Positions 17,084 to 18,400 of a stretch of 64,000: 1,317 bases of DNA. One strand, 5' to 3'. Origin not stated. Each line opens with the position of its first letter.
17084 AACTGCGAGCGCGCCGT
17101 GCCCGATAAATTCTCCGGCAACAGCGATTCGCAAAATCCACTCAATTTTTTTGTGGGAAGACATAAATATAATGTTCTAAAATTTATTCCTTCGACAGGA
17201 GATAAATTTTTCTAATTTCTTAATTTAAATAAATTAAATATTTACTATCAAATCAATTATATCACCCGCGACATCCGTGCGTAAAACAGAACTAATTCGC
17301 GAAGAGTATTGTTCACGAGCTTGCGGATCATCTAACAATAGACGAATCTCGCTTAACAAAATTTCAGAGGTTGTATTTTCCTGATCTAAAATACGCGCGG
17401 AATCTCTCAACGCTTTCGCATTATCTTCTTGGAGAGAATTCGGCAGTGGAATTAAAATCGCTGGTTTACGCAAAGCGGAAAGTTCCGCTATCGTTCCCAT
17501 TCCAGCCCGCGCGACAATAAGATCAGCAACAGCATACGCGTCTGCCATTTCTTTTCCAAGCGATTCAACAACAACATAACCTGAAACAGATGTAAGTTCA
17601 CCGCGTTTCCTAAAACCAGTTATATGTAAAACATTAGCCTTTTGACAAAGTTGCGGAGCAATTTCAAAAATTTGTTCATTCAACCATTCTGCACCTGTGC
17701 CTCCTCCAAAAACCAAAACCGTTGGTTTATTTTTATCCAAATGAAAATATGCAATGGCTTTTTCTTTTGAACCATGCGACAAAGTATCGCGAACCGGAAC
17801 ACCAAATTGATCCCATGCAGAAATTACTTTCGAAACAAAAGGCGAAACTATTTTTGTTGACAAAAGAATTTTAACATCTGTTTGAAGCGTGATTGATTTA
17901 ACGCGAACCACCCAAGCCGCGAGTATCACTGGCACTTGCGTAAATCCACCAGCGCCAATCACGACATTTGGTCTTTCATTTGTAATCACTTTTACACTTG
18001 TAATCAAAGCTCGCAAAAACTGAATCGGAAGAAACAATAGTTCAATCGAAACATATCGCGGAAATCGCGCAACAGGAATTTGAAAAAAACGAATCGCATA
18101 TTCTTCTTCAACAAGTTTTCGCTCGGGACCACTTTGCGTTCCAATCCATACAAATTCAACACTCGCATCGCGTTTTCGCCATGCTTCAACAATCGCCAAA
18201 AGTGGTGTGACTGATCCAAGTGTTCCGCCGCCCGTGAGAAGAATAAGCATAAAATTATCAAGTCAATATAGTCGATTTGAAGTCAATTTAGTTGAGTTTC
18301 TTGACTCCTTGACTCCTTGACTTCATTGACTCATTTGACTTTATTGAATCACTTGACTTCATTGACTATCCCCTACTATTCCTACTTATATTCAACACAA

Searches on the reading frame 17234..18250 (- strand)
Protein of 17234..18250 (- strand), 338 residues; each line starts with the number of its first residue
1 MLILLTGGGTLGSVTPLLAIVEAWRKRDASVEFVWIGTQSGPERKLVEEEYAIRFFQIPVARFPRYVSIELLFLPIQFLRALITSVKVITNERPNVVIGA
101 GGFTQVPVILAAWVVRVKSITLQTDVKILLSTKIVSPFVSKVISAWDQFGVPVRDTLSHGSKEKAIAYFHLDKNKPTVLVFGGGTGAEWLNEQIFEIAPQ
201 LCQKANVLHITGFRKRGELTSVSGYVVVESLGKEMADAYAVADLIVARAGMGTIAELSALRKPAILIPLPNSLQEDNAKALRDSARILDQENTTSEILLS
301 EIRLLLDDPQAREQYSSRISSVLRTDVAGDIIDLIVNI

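Call 75: find_encoding_contigs(protein=window:17234-18250:-, flank=10000, max_places=1)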
Protein window:17234-18250:- (338 aa): 2 contigs read that carry it; 1 place shown.
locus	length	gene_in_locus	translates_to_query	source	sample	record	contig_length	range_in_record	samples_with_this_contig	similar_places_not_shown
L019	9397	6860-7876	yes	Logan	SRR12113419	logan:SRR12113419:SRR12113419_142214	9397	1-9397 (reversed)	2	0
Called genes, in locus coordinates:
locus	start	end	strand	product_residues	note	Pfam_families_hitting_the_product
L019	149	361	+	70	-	PF04070:DUF378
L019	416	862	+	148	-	PF01281:Ribosomal_L9_N, PF03948:Ribosomal_L9_C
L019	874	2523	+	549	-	PF01656:CbiA, PF06418:CTP_synth_N, PF00117:GATase, PF07722:Peptidase_C26 (weak)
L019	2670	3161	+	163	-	-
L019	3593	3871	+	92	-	PF01016:Ribosomal_L27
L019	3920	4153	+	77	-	PF01106:NifU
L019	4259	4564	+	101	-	-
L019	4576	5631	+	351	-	PF10555:MraY_sig1 (faint), PF00953:Glycos_transf_4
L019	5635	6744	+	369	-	PF01098:FTSW_RODA_SPOVE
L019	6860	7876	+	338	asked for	PF03033:Glyco_transf_28, PF04101:Glyco_tran_28_C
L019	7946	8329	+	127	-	-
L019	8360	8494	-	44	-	-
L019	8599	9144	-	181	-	-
